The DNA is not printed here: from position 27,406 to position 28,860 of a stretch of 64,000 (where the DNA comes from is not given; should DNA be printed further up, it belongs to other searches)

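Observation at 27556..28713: Stand-alone PHP domain that is a truncated DnaE N-terminus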

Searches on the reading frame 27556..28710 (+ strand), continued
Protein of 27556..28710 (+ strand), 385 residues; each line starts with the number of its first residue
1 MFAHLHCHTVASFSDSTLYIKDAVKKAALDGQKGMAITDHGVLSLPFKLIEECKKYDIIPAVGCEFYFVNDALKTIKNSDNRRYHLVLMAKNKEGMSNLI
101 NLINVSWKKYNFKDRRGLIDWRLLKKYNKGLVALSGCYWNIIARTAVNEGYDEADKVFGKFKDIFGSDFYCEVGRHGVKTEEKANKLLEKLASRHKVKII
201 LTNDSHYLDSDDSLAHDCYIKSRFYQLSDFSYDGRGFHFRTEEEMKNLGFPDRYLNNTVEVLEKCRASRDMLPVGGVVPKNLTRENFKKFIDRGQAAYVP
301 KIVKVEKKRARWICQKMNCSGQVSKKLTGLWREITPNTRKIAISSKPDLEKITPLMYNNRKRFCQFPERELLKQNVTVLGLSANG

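Call 97: search_protein_representatives(alignment_id=A1)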
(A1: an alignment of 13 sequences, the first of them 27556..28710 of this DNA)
Query: 13 sequences, 579 profile positions. Proteins with E-value up to 0.001 (for the whole library): 216132; up to 1e-10: 45223; up to 1e-30: 4505. The best 150 are listed.
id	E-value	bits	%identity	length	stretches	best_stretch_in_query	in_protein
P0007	4.2e-280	946.9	-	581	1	1-579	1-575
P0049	1.0e-180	618.7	-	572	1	1-578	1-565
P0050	3.7e-170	583.9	-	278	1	1-276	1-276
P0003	2.5e-165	567.9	-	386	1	1-412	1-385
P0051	3.4e-142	491.6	-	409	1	1-397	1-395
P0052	1.1e-132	460.2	-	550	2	2-290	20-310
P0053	1.7e-132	459.6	-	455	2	2-268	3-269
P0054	6.3e-132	457.7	-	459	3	1-267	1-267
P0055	2.3e-131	455.8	-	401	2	1-308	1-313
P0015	5.4e-130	451.3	-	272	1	1-211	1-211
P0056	8.0e-128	444.1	-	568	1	2-576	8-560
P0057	2.8e-126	439.0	-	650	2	2-420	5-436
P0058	1.3e-124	433.6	-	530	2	30-319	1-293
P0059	3.2e-123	428.9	-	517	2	1-296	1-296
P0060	6.8e-123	427.8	-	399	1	1-410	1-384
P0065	1.4e-98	347.5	-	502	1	2-482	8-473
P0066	2.2e-97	343.6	-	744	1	2-441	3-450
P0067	3.2e-97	343.1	-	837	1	2-473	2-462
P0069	1.8e-92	327.4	-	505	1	2-493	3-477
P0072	3.4e-87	310.0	-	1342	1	1-491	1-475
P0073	3.9e-85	303.2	-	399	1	2-397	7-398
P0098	4.6e-72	260.0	-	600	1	1-418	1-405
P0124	1.6e-69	251.6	-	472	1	2-375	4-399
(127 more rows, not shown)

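Call 98: search_protein_families(library=pfam, proteins=[P0072, P0067, P0066, P0057, P0052, P0065, P0069, P0098, P0124, P0049], max_evalue=0.0001)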
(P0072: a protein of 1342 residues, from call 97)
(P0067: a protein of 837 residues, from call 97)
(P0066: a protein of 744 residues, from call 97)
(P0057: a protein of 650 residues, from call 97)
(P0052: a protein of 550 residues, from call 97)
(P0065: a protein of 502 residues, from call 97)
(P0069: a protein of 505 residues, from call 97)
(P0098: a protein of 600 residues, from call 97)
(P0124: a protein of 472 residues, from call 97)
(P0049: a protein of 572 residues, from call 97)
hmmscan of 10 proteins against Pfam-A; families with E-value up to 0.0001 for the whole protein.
P0072 (1342 aa): 3 families
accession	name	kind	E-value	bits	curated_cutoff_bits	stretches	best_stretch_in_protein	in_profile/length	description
PF02811.25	PHP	-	1.1e-30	107.6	26.4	1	4-169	1-162/164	PHP domain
PF00211.25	Guanylate_cyc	-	2.6e-29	102.6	21.9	2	790-970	7-172/183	Adenylate and Guanylate cyclase catalytic domain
PF13191.12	AAA_16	-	2.5e-14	54.6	32.6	1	997-1170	2-160/167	AAA ATPase domain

P0067 (837 aa): 1 family
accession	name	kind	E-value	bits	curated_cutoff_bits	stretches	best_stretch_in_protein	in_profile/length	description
PF02811.25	PHP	-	1.5e-28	100.6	26.4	1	4-168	1-157/164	PHP domain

P0066 (744 aa): 1 family
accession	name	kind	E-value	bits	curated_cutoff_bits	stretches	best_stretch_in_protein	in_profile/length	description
PF02811.25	PHP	-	3.1e-30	106.1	26.4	1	5-178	1-162/164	PHP domain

P0057 (650 aa): 3 families
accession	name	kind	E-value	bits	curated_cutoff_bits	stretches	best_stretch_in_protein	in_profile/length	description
PF02811.25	PHP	-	3.8e-34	118.8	26.4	1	7-179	1-164/164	PHP domain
PF13174.12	TPR_6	-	5e-06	27.3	26.3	0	605-636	2-33/33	Tetratricopeptide repeat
PF07719.23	TPR_2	-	1.8e-05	24.9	27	0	502-524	5-27/34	Tetratricopeptide repeat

P0052 (550 aa): 2 families
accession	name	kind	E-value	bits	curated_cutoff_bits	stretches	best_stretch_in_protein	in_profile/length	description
PF02811.25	PHP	-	9.7e-37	127.3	26.4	1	22-192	1-162/164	PHP domain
PF07733.18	DNA_pol3_alpha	-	1.1e-09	38.8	23.9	0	408-536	112-247/260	Bacterial DNA polymerase III alpha NTPase domain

P0065 (502 aa): 1 family
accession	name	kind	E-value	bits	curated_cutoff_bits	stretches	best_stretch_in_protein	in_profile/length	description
PF02811.25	PHP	-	1.3e-33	117.1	26.4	1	10-175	1-162/164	PHP domain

P0069 (505 aa): 6 families
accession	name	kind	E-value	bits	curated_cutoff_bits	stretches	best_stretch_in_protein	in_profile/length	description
PF02811.25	PHP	-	1.6e-32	113.6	26.4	1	5-170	1-162/164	PHP domain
PF13432.12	TPR_16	-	1.1e-07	32.6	32.7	1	423-470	7-57/65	Tetratricopeptide repeat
PF07719.23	TPR_2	-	8.2e-07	29.1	27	0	445-469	2-26/34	Tetratricopeptide repeat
PF00515.34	TPR_1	-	2.7e-05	24.2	27.8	0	448-469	5-26/34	Tetratricopeptide repeat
PF13424.12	TPR_12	-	5.2e-05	23.8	30.1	0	429-470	26-71/77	Tetratricopeptide repeat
PF13176.12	TPR_7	-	6.6e-05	23.1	27.9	0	446-469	1-24/36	Tetratricopeptide repeat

P0098 (600 aa): 1 family
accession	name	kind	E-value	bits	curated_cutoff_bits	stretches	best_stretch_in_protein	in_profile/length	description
PF02811.25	PHP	-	2.1e-29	103.4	26.4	1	4-175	1-164/164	PHP domain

P0124 (472 aa): 2 families
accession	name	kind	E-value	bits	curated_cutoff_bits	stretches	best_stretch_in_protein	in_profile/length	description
PF02811.25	PHP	-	1.4e-61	208.1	26.4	1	6-178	1-164/164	PHP domain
PF07733.18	DNA_pol3_alpha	-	8.4e-41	140.7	23.9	1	285-409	108-232/260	Bacterial DNA polymerase III alpha NTPase domain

P0049 (572 aa): 12 families
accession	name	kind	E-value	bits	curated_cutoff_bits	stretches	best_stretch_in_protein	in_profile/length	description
PF02811.25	PHP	-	1.9e-35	123.1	26.4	1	4-176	1-164/164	PHP domain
PF07719.23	TPR_2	-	7.4e-15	54.2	27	0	519-549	2-32/34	Tetratricopeptide repeat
PF13432.12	TPR_16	-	2.1e-11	44.5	32.7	0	496-550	9-63/65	Tetratricopeptide repeat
PF13428.12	TPR_14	-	2.9e-11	43.3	23.5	0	486-525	3-42/44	Tetratricopeptide repeat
PF00515.34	TPR_1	-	1e-10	41.4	27.8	0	453-477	7-31/34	Tetratricopeptide repeat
PF14559.12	TPR_19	-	2e-09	38.1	25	0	499-551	6-58/68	Tetratricopeptide repeat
PF13424.12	TPR_12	-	6.4e-09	36.3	30.1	0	450-514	5-75/77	Tetratricopeptide repeat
PF13181.12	TPR_8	-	3.7e-08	33.4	25.7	0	487-516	4-33/34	Tetratricopeptide repeat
PF12895.13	ANAPC3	-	8.2e-08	32.9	27.2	0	502-549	7-53/82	Anaphase-promoting complex, cyclosome, subunit 3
PF13414.12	TPR_11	-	2.5e-07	30.7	26.8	0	455-477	2-24/42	TPR repeat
PF13176.12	TPR_7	-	1.2e-05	25.4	27.9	0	453-479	5-31/36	Tetratricopeptide repeat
PF13174.12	TPR_6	-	9.7e-05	23.2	26.3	0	520-549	2-31/33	Tetratricopeptide repeat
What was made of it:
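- Pfam DNA_pol3_alpha positions 112-247 only in family member P0052 (call 98).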

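Call 101: list_cluster_members(proteins=[P0052, P0072, P0060, P0073])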
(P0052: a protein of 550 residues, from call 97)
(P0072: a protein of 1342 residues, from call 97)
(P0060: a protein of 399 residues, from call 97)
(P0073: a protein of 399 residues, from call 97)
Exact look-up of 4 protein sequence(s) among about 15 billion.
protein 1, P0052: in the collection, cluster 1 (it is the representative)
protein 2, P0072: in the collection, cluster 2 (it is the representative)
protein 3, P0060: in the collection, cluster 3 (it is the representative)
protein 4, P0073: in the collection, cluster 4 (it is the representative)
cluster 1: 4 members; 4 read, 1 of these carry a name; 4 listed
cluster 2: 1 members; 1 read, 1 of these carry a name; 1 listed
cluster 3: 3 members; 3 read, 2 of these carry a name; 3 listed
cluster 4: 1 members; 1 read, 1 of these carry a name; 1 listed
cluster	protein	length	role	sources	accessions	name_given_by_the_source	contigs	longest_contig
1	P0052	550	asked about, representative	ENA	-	-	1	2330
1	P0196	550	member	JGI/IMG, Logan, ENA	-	DNA polymerase-3 subunit alpha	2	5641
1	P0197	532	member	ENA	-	-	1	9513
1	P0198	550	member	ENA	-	-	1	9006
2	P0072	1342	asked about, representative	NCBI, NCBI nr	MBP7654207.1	PHP domain-containing protein, partial [Candidatus Dependentiae bacterium] | PHP domain-containing protein [Candidatus Dependentiae bacterium]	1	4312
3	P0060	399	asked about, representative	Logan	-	-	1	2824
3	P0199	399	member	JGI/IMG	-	DNA polymerase-3 subunit alpha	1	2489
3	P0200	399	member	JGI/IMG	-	DNA polymerase-3 subunit alpha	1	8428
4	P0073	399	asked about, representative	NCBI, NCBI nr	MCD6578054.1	PHP domain-containing protein [bacterium]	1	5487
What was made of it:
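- One Dependentiae member is fused to nucleotide cyclase and AAA_16 domains (calls 98, 101). One family member is fused to two nucleotide cyclase domains and an AAA_16 ATPase (calls 98, 101). The cyclase fusion rests on a single partial contig (call 101).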
